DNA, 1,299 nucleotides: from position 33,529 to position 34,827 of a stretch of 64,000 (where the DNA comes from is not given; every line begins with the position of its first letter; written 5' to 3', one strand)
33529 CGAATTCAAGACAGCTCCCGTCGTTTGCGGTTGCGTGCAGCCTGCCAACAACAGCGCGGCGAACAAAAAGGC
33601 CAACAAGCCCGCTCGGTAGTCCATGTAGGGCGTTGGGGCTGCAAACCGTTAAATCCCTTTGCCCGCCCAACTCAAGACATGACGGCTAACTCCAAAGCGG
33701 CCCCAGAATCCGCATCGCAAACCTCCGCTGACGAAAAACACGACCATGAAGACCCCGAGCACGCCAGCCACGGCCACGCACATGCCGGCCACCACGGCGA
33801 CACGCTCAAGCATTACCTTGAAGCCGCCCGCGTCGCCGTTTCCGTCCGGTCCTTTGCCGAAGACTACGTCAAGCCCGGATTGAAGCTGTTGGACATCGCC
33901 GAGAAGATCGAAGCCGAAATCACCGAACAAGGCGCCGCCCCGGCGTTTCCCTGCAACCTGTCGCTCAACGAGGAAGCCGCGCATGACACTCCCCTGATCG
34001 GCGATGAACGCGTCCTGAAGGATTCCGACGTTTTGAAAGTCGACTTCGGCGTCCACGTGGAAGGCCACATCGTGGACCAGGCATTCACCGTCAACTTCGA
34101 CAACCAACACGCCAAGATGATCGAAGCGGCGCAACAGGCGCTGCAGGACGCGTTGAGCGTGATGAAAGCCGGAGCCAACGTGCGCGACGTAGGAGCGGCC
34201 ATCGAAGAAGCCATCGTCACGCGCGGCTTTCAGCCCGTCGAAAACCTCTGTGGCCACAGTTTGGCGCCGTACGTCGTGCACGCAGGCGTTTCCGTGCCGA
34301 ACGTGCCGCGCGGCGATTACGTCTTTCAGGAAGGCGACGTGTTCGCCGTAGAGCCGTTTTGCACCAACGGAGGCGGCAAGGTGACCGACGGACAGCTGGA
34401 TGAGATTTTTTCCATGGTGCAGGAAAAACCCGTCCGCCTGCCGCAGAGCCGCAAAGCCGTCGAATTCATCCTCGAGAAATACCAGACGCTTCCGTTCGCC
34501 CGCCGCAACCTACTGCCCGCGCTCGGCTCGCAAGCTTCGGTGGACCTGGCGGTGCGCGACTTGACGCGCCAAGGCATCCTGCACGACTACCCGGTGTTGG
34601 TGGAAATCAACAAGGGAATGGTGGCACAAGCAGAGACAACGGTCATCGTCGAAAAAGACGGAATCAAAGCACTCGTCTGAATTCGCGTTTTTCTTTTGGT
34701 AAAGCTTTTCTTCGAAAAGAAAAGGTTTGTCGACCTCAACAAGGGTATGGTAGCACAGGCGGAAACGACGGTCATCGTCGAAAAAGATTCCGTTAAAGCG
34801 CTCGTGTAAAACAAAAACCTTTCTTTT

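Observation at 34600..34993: Three tandem, synonymously diverged copies of the last 26 codons of methionine aminopeptidase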

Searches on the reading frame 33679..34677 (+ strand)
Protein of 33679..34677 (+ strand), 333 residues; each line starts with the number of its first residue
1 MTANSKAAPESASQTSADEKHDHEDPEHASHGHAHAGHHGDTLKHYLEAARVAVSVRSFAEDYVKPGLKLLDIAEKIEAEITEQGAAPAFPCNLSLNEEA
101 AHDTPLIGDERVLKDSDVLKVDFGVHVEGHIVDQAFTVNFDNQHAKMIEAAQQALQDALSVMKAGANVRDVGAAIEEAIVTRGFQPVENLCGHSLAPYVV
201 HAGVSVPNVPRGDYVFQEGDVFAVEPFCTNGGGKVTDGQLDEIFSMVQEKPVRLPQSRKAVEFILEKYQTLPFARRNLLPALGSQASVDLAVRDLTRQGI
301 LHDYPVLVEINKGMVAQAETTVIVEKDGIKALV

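Call 11: find_encoding_contigs(protein=window:33679-34677:+, flank=10000, max_places=10)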
Protein window:33679-34677:+ (333 aa): 1 contig read that carries it; 1 place shown.
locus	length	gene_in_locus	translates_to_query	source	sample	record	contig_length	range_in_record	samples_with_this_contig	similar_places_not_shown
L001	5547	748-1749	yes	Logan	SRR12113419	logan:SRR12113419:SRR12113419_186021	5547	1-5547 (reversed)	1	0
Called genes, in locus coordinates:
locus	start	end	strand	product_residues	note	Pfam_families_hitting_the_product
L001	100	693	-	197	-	PF22199:FKBP26_IF (faint), PF00254:FKBP_C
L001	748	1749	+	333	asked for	PF00557:Peptidase_M24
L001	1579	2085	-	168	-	-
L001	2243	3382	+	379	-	-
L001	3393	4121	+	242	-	-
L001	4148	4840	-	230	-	PF05724:TPMT, PF13489:Methyltransf_23, PF01209:Ubie_methyltran, PF02353:CMAS, PF03848:TehB, PF05175:MTS, PF13649:Methyltransf_25, PF13847:Methyltransf_31, +2 more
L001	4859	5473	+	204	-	PF00929:RNase_T (faint)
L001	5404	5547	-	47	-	?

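Call 12: find_homologous_proteins(query=window:33679-34677:+)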
Query window:33679-34677:+ (333 aa): 297 proteins with E <= 0.001 among 2709 candidates; the best 120 are listed.
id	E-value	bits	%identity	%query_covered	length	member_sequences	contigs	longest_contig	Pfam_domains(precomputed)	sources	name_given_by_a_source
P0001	2.2e-216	735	100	100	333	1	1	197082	PF00557.30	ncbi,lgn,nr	ncbi:type II methionyl aminopeptidase [Candidatus Micrarchaeota archaeon]|nr:type II methionyl amino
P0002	5.7e-184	629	85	100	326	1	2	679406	PF00557.30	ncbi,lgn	-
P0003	2.1e-183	627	86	100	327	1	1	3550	PF00557.30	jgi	-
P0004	1.9e-181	621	84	100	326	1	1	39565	PF00557.30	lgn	-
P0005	2.9e-178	610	85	97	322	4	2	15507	PF00557.30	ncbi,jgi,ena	-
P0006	3.5e-173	593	85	95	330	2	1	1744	PF00557.30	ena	-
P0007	9.6e-172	589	81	98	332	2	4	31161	PF00557.30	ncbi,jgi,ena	-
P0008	1.5e-163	562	77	98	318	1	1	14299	PF00557.30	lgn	-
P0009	7.1e-155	533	76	95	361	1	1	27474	PF00557.30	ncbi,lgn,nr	ncbi:type II methionyl aminopeptidase [Candidatus Micrarchaeota archaeon]|nr:type II methionyl amino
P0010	3.5e-140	485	73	88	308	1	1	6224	PF00557.30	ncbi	-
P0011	1.9e-129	450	71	88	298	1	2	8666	PF00557.30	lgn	-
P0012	2.1e-129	450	65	92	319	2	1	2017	PF00557.30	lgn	-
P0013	1.7e-128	447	67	89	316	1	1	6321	PF00557.30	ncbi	-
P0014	4.3e-125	435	69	87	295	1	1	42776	PF00557.30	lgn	-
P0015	3.7e-124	432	69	87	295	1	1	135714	PF00557.30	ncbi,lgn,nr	ncbi:type II methionyl aminopeptidase [Candidatus Micrarchaeota archaeon]|nr:type II methionyl amino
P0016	6.6e-121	422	66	88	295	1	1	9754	PF00557.30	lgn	-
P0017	4.8e-120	419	66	87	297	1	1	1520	PF00557.30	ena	-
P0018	7.3e-112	392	62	87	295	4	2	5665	PF00557.30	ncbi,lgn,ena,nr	ncbi:type II methionyl aminopeptidase [Candidatus Micrarchaeota archaeon CG10_big_fil_rev_8_21_14_0_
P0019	9.9e-110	385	60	88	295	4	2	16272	PF00557.30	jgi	-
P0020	1.9e-106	374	71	72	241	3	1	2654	PF00557.30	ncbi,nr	ncbi:MAG TPA: type II methionyl aminopeptidase, partial [Candidatus Norongarragalinales archaeon]|nr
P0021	5.8e-106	373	59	87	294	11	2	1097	PF00557.30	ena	-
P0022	7.5e-104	366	59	88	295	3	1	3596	PF00557.30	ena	-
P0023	3.4e-103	363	58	87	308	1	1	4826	PF00557.30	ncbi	ncbi:MAG: type II methionyl aminopeptidase [Candidatus Micrarchaeota archaeon]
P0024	5.9e-103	363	57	88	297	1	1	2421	PF00557.30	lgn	-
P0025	9.9e-103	362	58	87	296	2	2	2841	PF00557.30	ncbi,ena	-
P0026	3.6e-102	360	59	86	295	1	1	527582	PF00557.30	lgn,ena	-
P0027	1.3e-100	355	56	87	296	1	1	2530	PF00557.30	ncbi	ncbi:MAG: type II methionyl aminopeptidase [Candidatus Micrarchaeota archaeon]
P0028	1.3e-100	355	55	87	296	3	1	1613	PF00557.30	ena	-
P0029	1.5e-100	355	57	87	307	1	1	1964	PF00557.30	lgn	-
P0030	1.7e-100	355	56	87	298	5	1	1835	PF00557.30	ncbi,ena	-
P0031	2.0e-100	354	57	88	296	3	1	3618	PF00557.30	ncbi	ncbi:MAG: type II methionyl aminopeptidase [Candidatus Micrarchaeota archaeon]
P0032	5.6e-100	353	56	87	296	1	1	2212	PF00557.30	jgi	jgi:methionyl aminopeptidase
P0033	1.2e-99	352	56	88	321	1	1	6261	PF00557.30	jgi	-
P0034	2.3e-99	351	56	87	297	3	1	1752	PF00557.30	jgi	-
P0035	2.1e-96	341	54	88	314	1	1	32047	PF00557.30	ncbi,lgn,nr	ncbi:MAG: type II methionyl aminopeptidase [Candidatus Micrarchaeota archaeon]|nr:type II methionyl 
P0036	2.4e-95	338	55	87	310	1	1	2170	PF00557.30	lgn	-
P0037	3.6e-95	337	54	87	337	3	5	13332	PF00557.30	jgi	jgi:methionyl aminopeptidase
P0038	1.1e-94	335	54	89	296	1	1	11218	PF00557.30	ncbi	-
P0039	3.8e-94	334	54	88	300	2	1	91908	PF00557.30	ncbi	-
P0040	9.9e-94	332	55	90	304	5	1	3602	PF00557.30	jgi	-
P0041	6.2e-93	330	53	86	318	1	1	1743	PF00557.30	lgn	-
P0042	5.5e-91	323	52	86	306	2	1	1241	PF00557.30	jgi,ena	-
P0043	1.7e-89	318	52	88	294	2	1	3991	PF00557.30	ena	-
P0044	2.3e-89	318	52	88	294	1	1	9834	PF00557.30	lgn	-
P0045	5.2e-89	317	51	86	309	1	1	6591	PF00557.30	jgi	jgi:methionyl aminopeptidase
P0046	6.5e-89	317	53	86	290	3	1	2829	PF00557.30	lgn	-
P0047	3.0e-88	314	51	87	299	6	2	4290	PF00557.30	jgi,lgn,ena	-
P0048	3.2e-88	314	52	88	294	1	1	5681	PF00557.30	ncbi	ncbi:MAG: type II methionyl aminopeptidase [Candidatus Micrarchaeota archaeon]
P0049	9.7e-88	313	52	90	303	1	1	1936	PF00557.30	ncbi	-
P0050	1.5e-87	312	51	88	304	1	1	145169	PF00557.30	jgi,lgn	jgi:methionyl aminopeptidase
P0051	2.1e-87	312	53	88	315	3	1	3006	PF00557.30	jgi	-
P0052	3.4e-87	311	52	88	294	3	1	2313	PF00557.30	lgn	-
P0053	4.2e-87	311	51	88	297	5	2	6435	PF00557.30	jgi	-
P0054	2.7e-86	308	49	87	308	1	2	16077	PF00557.30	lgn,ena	-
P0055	4.0e-86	307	52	88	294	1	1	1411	PF00557.30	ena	-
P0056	4.1e-86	307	51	88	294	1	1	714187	PF00557.30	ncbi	ncbi:MAG: type II methionyl aminopeptidase [Candidatus Norongarragalinales archaeon]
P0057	6.1e-86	307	53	88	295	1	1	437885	PF00557.30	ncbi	-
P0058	7.7e-86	306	50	88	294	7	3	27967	PF00557.30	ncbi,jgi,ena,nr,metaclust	ncbi:type II methionyl aminopeptidase [Candidatus Micrarchaeota archaeon]|nr:type II methionyl amino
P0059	1.1e-85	306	52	88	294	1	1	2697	PF00557.30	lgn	-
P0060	1.1e-85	306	52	87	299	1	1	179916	PF00557.30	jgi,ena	-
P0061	1.2e-85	306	50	88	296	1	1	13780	PF00557.30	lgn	-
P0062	4.2e-85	304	51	87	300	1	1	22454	PF00557.30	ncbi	ncbi:MAG: type II methionyl aminopeptidase [Candidatus Micrarchaeota archaeon]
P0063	8.0e-85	303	53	85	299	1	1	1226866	PF00557.30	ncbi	-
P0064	8.2e-85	303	52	86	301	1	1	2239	PF00557.30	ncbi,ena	-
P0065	1.0e-84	303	50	88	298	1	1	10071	PF00557.30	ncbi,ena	-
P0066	1.3e-84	302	49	89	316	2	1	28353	PF00557.30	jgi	-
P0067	1.4e-84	302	49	88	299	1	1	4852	PF00557.30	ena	-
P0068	4.8e-84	301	51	88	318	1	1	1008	PF00557.30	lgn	-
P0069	7.0e-84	300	51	87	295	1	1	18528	PF00557.30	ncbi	ncbi:MAG: type II methionyl aminopeptidase [Candidatus Micrarchaeota archaeon]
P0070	1.1e-83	299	50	88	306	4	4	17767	PF00557.30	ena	-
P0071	2.3e-83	298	51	88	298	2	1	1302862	PF00557.30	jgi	jgi:methionyl aminopeptidase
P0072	2.5e-83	298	51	88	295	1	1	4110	PF00557.30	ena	-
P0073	1.9e-82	295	52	88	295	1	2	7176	PF00557.30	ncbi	ncbi:MAG: type II methionyl aminopeptidase [Candidatus Micrarchaeota archaeon]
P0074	2.6e-82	295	49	88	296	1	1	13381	PF00557.30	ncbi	ncbi:MAG: type II methionyl aminopeptidase [Candidatus Micrarchaeota archaeon]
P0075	4.4e-82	294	51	87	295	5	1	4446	PF00557.30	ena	-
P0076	1.2e-81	293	52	87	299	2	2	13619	PF00557.30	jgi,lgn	jgi:methionyl aminopeptidase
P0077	2.0e-81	292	47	95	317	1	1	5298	PF00557.30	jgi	jgi:methionyl aminopeptidase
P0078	4.2e-81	291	52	86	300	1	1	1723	PF00557.30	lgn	-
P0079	4.5e-81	291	51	86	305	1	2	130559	PF00557.30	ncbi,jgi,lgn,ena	-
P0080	5.1e-81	291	60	68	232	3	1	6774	PF00557.30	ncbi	ncbi:MAG: type II methionyl aminopeptidase, partial [Candidatus Micrarchaeia archaeon]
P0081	6.9e-81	290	48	94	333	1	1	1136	PF00557.30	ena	-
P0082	1.3e-80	289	50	88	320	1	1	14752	PF00557.30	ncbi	-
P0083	4.2e-80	288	49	88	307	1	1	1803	PF00557.30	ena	-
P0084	5.9e-80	287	51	85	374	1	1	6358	PF00557.30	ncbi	-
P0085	1.4e-79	286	48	87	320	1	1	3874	PF00557.30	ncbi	-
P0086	2.2e-79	285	46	95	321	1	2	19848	PF00557.30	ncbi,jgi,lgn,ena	-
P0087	3.2e-79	285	53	86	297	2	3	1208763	PF00557.30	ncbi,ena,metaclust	metaclust:\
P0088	6.4e-79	284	48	88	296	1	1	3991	PF00557.30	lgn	-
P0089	7.2e-79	284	48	86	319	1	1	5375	PF00557.30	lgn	-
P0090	1.2e-78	283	47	87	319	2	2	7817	PF00557.30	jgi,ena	-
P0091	1.3e-78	283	48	86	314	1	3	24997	PF00557.30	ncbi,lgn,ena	-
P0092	7.5e-78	280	46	88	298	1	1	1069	PF00557.30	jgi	-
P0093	2.0e-77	279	48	87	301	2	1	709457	PF00557.30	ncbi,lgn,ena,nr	ncbi:type II methionyl aminopeptidase [Candidatus Micrarchaeota archaeon]|nr:type II methionyl amino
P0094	2.4e-77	279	48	88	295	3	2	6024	PF00557.30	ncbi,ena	ncbi:MAG: type II methionyl aminopeptidase [Candidatus Micrarchaeota archaeon]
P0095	2.7e-77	278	46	88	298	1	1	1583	PF00557.30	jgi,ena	-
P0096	3.7e-77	278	46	88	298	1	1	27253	PF00557.30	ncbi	-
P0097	3.8e-77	278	52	86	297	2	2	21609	PF00557.30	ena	-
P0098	4.0e-77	278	46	92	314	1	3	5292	PF00557.30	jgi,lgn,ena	-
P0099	4.3e-77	278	46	88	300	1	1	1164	PF00557.30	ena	-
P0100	4.8e-77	278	45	88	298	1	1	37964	PF00557.30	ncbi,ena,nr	ncbi:type II methionyl aminopeptidase [Candidatus Micrarchaeota archaeon]|nr:type II methionyl amino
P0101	1.1e-76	276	52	86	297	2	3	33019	PF00557.30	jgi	-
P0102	1.2e-76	276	51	86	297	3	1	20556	PF00557.30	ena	-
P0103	1.3e-76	276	49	85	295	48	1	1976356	PF00557.30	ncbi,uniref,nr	ncbi:type II methionyl aminopeptidase [Thermococcus nautili]|uniref:Methionine aminopeptidase n=1 Ta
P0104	1.5e-76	276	47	84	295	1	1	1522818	PF00557.30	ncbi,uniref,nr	ncbi:type II methionyl aminopeptidase [Thermococcus sp. P6]|uniref:type II methionyl aminopeptidase 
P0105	2.1e-76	275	49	85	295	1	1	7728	PF00557.30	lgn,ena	-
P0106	2.1e-76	275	49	85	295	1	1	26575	PF00557.30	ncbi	ncbi:type II methionyl aminopeptidase [Thermococcus sp.]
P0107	4.3e-76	274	49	85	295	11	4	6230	PF00557.30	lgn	-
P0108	5.3e-76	274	48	85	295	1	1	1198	PF00557.30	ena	-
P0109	7.2e-76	274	49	86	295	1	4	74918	PF00557.30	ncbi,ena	ncbi:type II methionyl aminopeptidase [Thermococcus sp.]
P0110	7.8e-76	274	46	87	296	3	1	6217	PF00557.30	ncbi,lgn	-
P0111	8.9e-76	273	49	85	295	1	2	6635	PF00557.30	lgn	-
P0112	1.0e-75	273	48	85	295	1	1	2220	PF00557.30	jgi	-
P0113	1.5e-75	273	46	86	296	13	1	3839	PF00557.30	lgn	-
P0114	1.8e-75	272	57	67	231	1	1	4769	PF00557.30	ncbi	ncbi:MAG: type II methionyl aminopeptidase, partial [Candidatus Norongarragalinales archaeon]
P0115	2.0e-75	272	46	86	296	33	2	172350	PF00557.30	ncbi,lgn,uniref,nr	ncbi:type II methionyl aminopeptidase [Thermococcus alcaliphilus]|uniref:type II methionyl aminopept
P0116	2.1e-75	272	45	86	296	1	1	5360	PF00557.30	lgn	-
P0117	2.6e-75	272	49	86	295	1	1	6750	PF00557.30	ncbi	-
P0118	2.8e-75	272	51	86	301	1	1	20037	PF00557.30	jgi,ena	-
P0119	3.2e-75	272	49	85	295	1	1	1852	PF00557.30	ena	-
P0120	5.0e-75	271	46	85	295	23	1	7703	PF00557.30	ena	-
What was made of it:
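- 33679..34680 (+): map gene (type II methionyl aminopeptidase, 333 aa, His-rich N-terminal extension). It is 100% identical to an NCBI 'type II methionyl aminopeptidase [Candidatus Micrarchaeota archaeon]' and carries PF00557 (calls 11, 12).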

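Call 13: find_encoding_contigs(protein=P0002, flank=6000, max_places=4)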
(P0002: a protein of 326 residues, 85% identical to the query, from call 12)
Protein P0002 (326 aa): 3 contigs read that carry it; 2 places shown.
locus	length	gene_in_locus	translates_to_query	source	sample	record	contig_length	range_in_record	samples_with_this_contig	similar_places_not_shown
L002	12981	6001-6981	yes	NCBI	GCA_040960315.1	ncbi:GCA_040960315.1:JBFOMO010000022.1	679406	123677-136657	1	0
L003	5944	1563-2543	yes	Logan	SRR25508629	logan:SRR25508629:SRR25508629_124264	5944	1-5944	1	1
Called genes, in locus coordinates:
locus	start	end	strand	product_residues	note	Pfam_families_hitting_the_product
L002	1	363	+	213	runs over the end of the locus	-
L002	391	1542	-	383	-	PF13477:Glyco_trans_4_2 (weak), PF13439:Glyco_transf_4, PF13579:Glyco_trans_4_4, PF20706:GT4-conflict (weak), PF00534:Glycos_transf_1, PF13692:Glyco_trans_1_4, PF13524:Glyco_trans_1_2 (weak)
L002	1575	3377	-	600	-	PF09843:DUF2070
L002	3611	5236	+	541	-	-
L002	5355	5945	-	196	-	PF00254:FKBP_C, PF22199:FKBP26_IF (faint)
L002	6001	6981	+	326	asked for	PF00557:Peptidase_M24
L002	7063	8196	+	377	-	-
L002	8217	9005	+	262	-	-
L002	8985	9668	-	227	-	PF05724:TPMT, PF02353:CMAS, PF13489:Methyltransf_23, PF01209:Ubie_methyltran, PF03848:TehB, PF13847:Methyltransf_31, PF08241:Methyltransf_11, PF08242:Methyltransf_12, +2 more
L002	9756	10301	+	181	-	-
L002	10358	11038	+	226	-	-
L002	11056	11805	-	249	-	PF07934:OGG_N (faint), PF00633:HHH (weak)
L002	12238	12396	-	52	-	-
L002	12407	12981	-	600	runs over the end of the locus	-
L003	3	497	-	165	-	?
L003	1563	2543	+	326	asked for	PF00557:Peptidase_M24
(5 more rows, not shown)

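Call 14: find_encoding_contigs(protein=P0004, flank=6000, max_places=4)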
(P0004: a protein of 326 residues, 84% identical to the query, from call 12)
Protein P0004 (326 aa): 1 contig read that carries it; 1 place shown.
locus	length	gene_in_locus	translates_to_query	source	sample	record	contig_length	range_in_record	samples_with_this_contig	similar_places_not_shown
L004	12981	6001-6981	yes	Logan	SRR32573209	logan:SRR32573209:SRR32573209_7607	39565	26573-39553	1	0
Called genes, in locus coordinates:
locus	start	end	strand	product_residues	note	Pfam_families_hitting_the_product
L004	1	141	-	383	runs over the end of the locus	PF13477:Glyco_trans_4_2 (weak), PF20706:GT4-conflict, PF13439:Glyco_transf_4, PF13579:Glyco_trans_4_4, PF00534:Glycos_transf_1, PF13692:Glyco_trans_1_4, PF13524:Glyco_trans_1_2 (weak)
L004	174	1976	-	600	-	PF09843:DUF2070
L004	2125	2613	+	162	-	-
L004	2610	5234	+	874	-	PF16158:N_BRCA1_IG (weak)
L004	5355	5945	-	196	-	PF00254:FKBP_C, PF22199:FKBP26_IF (weak)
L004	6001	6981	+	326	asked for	PF00557:Peptidase_M24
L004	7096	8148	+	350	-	-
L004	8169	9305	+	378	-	-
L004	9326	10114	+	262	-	-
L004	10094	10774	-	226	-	PF05724:TPMT, PF02353:CMAS, PF13489:Methyltransf_23, PF01209:Ubie_methyltran, PF03848:TehB, PF05175:MTS, PF13847:Methyltransf_31, PF08241:Methyltransf_11, +2 more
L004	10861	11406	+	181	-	PF00929:RNase_T (weak)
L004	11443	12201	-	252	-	PF07934:OGG_N (weak), PF00633:HHH (weak)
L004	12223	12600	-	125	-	PF01850:PIN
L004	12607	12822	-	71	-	PF04014:MazE_antitoxin (weak)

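Call 15: find_encoding_contigs(protein=P0005, flank=6000, max_places=4)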
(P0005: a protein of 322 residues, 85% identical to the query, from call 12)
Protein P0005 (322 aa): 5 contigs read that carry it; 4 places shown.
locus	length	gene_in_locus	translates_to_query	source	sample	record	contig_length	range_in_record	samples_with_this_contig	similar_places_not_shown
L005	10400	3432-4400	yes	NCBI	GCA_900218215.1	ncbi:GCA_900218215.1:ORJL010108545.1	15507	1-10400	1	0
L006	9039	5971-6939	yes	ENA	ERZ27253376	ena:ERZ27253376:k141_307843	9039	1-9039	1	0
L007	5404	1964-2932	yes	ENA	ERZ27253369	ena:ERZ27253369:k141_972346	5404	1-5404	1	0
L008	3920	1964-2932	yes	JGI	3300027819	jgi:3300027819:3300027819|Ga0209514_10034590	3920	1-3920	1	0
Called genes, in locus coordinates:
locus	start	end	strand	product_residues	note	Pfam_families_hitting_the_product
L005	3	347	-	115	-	?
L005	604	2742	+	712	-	-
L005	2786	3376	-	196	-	PF00254:FKBP_C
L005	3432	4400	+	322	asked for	PF00557:Peptidase_M24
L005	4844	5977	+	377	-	-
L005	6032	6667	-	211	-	PF05724:TPMT, PF13489:Methyltransf_23, PF01209:Ubie_methyltran, PF02353:CMAS, PF03848:TehB, PF08241:Methyltransf_11, PF08242:Methyltransf_12, PF13649:Methyltransf_25, +2 more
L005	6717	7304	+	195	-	-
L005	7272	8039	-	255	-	PF07934:OGG_N (weak)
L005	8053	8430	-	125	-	PF01850:PIN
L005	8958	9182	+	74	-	-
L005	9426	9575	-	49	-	-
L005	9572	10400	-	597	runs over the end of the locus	-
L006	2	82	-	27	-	?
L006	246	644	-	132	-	PF00717:Peptidase_S24 (weak)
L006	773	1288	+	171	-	-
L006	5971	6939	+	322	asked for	PF00557:Peptidase_M24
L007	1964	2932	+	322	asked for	PF00557:Peptidase_M24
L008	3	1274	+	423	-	?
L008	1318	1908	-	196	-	PF00254:FKBP_C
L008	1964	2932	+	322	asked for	PF00557:Peptidase_M24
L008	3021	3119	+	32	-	-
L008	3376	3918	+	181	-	?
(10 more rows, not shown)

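Call 16: find_encoding_contigs(protein=P0007, flank=6000, max_places=4)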
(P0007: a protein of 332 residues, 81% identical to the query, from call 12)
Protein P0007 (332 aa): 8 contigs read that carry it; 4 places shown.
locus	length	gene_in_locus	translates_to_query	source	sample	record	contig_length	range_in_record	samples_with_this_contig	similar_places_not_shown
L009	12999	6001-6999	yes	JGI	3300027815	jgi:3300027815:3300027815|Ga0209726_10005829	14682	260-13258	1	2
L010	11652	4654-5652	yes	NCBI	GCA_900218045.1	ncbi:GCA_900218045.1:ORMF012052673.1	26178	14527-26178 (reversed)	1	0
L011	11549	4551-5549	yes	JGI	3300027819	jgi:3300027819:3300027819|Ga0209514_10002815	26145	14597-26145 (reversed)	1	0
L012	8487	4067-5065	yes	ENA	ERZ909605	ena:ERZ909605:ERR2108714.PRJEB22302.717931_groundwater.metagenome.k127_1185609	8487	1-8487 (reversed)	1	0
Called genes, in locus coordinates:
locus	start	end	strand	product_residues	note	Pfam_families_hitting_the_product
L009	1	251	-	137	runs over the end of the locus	PF10502:Peptidase_S26 (weak), PF00717:Peptidase_S24 (weak)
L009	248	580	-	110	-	-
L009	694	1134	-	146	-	-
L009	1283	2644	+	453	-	-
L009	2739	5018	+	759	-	-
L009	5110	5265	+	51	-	-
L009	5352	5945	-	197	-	PF00254:FKBP_C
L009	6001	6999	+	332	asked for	PF00557:Peptidase_M24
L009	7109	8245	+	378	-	-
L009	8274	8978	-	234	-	PF05724:TPMT, PF13489:Methyltransf_23, PF03848:TehB, PF02353:CMAS, PF13847:Methyltransf_31, PF08241:Methyltransf_11, PF08242:Methyltransf_12, PF13649:Methyltransf_25, +3 more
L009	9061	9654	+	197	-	PF00929:RNase_T (weak)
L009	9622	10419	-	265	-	PF07934:OGG_N, PF00633:HHH (faint)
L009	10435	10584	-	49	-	-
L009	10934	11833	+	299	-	PF13424:TPR_12 (faint), PF13432:TPR_16 (faint), PF00515:TPR_1 (faint), PF07719:TPR_2 (faint), PF13428:TPR_14 (faint), PF14559:TPR_19 (faint)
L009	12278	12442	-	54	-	-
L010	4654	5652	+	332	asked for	PF00557:Peptidase_M24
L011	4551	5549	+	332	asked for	PF00557:Peptidase_M24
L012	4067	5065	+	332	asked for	PF00557:Peptidase_M24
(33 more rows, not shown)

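Call 24: find_related_loci(query=A2, collection=metagenome_contigs, flank=4000)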
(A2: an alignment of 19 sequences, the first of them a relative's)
Query A2 (333 aa) in metagenome_contigs; peptide patterns used: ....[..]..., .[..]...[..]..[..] (x = any residue, [..] = any of these).
541 stretches matched a pattern; 353 encode a relative of the query (tblastn E <= 1e-3); the best 80 are kept; 80 distinct loci.
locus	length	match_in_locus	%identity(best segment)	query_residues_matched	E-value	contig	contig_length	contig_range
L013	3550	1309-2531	86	1-333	0e+0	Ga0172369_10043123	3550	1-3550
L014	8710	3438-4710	85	12-333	1e-176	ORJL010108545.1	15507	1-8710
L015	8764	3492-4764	85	12-333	1e-176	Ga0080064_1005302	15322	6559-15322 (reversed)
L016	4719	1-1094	91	50-333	2e-179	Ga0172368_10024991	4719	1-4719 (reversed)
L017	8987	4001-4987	81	9-333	6e-169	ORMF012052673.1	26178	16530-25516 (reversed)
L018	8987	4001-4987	81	9-333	6e-169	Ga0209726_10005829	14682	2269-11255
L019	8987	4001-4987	81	9-333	6e-169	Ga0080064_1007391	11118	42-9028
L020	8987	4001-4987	81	9-333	6e-169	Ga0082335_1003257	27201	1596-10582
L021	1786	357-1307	83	17-333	0e+0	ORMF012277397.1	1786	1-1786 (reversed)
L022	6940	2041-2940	58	34-332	3e-114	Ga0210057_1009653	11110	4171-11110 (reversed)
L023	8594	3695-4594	58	34-332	3e-114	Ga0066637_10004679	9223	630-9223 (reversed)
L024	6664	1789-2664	60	41-333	2e-112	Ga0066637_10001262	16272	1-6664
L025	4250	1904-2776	61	41-332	7e-109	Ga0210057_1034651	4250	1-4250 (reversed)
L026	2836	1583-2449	56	43-332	9e-110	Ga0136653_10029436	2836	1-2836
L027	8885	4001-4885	54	37-333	2e-103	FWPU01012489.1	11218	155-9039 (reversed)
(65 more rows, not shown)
